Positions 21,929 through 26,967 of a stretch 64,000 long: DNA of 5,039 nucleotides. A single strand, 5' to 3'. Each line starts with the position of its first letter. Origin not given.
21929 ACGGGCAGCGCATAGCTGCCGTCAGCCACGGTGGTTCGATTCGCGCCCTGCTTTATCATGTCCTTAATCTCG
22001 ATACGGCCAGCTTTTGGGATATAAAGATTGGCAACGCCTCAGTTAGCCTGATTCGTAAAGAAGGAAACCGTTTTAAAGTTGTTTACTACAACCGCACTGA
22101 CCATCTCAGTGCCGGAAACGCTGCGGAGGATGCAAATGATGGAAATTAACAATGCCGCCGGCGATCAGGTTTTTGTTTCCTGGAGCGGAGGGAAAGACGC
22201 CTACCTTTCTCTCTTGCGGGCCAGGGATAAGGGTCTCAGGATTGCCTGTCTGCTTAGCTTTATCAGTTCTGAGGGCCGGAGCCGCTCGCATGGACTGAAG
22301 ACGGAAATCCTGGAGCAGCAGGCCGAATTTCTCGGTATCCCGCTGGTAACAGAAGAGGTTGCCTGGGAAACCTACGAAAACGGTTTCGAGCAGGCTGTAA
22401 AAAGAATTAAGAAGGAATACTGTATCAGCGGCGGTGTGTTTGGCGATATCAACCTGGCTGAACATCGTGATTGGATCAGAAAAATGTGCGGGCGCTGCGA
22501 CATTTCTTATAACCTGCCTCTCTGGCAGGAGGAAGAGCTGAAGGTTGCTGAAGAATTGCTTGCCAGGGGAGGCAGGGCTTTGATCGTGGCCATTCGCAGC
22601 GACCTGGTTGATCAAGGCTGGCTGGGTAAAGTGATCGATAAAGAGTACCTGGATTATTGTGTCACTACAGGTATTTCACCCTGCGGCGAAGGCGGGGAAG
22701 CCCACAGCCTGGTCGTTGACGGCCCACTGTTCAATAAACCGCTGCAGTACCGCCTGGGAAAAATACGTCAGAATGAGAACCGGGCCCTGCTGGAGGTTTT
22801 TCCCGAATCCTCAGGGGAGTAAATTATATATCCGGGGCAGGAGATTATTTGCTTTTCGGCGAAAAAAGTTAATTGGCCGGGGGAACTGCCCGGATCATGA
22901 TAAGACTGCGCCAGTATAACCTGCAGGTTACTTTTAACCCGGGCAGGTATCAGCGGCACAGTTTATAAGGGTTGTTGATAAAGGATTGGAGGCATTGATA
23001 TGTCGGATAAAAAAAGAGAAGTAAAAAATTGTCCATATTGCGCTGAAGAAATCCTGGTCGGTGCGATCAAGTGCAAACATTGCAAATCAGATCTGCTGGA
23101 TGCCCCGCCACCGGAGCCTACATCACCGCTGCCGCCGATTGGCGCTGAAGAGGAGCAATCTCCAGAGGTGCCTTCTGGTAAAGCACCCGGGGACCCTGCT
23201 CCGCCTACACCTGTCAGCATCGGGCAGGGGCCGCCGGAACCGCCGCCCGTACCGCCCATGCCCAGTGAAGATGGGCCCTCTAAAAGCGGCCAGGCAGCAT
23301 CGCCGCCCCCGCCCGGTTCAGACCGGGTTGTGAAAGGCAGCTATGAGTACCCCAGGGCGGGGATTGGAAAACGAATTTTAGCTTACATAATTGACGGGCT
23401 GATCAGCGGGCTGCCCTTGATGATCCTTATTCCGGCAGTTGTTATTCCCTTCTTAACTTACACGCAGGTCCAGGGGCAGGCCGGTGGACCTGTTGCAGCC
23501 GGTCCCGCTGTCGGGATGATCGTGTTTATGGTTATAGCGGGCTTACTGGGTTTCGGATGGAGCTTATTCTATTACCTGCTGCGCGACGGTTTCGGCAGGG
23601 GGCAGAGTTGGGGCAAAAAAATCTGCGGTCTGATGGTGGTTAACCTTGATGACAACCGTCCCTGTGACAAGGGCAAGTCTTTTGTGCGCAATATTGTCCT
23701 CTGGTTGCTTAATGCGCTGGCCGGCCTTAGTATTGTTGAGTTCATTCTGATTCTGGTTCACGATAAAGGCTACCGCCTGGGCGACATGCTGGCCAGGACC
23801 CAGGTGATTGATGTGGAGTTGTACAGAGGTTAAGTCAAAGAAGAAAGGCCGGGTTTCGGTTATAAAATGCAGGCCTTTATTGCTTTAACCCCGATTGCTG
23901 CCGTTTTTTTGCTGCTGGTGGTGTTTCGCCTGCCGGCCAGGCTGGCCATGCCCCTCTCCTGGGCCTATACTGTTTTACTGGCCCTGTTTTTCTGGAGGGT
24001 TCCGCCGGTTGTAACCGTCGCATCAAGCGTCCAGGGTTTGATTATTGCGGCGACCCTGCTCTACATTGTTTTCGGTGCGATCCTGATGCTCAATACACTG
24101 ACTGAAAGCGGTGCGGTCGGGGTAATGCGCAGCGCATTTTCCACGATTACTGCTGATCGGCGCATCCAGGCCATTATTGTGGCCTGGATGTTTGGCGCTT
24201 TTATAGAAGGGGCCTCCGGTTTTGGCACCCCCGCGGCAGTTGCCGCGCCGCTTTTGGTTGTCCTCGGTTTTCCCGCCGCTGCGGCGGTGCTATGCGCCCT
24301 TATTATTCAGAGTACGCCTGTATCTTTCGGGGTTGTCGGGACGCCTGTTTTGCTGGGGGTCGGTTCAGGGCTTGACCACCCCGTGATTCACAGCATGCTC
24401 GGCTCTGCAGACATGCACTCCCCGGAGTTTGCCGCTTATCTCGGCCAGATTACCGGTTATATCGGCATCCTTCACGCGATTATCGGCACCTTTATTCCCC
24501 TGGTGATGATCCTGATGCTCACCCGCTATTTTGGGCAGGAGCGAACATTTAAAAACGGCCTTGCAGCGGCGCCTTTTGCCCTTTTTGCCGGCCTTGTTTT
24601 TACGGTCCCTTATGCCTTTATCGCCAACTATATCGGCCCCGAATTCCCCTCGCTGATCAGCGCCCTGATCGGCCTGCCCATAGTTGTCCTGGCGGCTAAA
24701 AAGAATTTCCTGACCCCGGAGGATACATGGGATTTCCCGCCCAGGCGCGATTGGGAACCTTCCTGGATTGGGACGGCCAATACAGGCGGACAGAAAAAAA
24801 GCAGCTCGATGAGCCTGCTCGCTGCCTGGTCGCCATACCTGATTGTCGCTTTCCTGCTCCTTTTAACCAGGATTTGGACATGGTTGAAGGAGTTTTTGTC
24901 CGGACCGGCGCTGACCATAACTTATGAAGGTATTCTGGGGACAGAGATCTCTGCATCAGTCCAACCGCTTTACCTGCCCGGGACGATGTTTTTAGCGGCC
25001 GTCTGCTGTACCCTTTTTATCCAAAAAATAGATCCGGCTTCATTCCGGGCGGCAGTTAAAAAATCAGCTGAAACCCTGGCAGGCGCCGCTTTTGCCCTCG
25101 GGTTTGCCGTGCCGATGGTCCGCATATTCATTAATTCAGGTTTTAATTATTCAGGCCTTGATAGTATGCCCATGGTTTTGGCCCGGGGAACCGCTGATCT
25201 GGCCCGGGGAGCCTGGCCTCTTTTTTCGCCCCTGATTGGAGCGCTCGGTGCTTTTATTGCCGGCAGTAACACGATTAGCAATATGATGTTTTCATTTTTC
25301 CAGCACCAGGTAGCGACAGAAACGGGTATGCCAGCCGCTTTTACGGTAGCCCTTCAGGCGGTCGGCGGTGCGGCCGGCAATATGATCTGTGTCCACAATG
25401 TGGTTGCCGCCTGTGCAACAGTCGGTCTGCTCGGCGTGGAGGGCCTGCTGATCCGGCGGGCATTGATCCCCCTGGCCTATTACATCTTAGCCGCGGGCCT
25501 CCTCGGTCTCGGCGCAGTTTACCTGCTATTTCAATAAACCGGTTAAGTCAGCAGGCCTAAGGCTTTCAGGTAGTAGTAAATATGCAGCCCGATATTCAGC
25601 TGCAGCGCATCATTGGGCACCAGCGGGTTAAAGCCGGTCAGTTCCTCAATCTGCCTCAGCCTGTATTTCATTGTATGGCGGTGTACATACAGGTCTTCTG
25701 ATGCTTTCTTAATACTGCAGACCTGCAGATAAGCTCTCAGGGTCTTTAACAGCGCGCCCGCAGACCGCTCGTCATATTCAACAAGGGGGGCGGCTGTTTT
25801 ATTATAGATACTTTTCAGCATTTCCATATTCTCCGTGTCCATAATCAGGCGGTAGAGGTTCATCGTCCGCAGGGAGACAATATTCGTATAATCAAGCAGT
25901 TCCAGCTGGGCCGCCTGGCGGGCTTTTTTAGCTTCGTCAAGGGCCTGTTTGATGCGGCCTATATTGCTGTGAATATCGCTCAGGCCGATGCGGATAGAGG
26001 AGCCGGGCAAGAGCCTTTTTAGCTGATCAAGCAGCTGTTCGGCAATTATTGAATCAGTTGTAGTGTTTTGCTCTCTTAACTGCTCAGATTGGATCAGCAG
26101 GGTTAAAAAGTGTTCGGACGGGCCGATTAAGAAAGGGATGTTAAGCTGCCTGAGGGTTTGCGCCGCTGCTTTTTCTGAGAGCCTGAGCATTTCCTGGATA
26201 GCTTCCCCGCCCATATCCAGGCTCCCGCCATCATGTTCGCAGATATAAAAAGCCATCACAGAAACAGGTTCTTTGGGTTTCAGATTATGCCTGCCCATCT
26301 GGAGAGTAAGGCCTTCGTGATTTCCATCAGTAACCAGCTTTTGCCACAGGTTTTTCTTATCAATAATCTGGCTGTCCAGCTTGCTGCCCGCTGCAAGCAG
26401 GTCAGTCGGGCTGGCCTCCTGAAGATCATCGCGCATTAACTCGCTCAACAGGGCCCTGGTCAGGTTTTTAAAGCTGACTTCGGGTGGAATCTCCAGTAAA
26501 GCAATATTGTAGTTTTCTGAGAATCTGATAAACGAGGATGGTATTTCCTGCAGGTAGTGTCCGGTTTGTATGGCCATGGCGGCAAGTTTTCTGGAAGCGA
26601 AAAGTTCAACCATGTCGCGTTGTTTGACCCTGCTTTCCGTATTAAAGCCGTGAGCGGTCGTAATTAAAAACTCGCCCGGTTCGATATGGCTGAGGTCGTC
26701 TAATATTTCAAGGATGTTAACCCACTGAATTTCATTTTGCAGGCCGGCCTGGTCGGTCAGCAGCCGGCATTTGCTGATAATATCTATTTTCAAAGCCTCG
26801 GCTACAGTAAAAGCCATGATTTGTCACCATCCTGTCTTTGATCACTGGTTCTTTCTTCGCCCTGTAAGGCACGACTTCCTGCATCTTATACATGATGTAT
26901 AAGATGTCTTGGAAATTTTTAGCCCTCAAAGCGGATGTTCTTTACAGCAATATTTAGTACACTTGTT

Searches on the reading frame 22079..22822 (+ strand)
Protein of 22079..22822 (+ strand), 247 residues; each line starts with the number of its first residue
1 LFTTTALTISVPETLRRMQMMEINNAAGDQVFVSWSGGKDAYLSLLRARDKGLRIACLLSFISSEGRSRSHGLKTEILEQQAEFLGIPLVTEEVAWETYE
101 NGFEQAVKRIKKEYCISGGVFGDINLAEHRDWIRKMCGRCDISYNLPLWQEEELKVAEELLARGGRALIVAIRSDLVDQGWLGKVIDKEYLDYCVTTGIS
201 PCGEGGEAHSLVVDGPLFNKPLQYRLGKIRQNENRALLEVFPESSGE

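Call 11: search_protein_families(library=pfam, proteins=[window:22079-22822:+], max_evalue=0.00001)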
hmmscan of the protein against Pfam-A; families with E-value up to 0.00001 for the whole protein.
window:22079-22822:+ (247 aa): 1 family
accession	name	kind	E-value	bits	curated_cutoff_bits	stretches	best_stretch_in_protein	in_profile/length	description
PF01902.24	Diphthami_syn_2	-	1e-40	140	23.2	1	31-239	3-213/219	Diphthamide synthase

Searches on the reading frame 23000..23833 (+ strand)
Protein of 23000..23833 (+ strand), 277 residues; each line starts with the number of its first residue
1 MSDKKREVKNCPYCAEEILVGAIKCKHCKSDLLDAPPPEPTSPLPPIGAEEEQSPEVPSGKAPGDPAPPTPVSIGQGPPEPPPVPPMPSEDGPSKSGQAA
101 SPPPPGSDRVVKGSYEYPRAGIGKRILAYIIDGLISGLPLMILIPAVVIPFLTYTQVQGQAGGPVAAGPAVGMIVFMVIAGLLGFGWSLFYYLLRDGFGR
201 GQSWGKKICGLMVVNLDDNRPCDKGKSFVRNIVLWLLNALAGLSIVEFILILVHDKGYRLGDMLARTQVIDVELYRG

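Call 11: search_protein_families(library=pfam, proteins=[window:23000-23833:+], max_evalue=0.00001)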
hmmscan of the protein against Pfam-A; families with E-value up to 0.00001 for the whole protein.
window:23000-23833:+ (277 aa): 1 family
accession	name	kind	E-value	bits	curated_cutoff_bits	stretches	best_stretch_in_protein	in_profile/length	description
PF06271.18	RDD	-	1.3e-16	61.6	24.1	1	120-265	2-136/137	RDD family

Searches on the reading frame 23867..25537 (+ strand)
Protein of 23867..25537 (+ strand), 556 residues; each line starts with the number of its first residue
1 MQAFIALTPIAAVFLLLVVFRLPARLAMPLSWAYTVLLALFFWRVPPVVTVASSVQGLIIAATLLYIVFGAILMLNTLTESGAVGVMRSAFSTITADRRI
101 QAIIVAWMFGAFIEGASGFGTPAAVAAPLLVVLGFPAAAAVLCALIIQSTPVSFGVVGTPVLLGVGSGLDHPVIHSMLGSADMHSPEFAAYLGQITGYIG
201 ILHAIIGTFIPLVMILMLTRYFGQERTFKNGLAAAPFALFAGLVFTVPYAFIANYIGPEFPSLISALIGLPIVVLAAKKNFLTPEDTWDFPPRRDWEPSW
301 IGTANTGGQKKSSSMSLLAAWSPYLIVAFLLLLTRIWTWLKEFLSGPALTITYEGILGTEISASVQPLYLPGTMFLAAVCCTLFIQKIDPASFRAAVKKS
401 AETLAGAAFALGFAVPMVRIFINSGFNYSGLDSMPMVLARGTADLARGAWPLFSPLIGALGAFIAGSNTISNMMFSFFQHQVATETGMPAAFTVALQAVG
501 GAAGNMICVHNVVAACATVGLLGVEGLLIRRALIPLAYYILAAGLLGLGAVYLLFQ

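Call 10: search_protein_families(library=pfam, proteins=[window:23867-25537:+], max_evalue=0.00001)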
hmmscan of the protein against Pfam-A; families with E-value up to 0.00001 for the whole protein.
window:23867-25537:+ (556 aa): 1 family
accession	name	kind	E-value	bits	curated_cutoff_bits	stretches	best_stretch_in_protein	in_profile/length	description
PF02652.20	Lactate_perm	-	3.8e-113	379.5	27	1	1-546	1-518/522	L-lactate permease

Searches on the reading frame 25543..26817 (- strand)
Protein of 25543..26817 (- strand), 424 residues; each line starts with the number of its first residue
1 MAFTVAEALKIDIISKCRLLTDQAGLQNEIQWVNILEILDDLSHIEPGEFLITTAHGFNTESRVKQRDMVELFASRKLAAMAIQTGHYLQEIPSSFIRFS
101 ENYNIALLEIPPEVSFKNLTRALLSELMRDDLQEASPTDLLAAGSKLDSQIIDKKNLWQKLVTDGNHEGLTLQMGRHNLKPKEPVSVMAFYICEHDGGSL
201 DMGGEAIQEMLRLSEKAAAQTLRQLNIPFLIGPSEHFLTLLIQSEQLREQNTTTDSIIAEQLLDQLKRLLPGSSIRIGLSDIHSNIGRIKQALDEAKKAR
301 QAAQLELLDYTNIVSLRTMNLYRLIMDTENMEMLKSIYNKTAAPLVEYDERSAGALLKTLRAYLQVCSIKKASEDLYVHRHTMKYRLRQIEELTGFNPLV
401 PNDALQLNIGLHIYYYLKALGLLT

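Call 10: search_protein_families(library=pfam, proteins=[window:25543-26817:-], max_evalue=0.00001)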
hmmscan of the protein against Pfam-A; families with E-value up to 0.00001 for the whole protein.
window:25543-26817:- (424 aa): 3 families
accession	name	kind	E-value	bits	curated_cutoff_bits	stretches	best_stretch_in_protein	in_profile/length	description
PF07905.16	PucR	-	2.3e-23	83.2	33.5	1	8-126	2-117/118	Purine catabolism regulatory protein-like family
PF13556.12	HTH_30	-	1e-18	67.3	27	1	356-413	1-59/59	PucR C-terminal helix-turn-helix domain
PF17853.6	GGDEF_2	-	4e-09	37.2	24.5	1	169-301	7-115/116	GGDEF-like domain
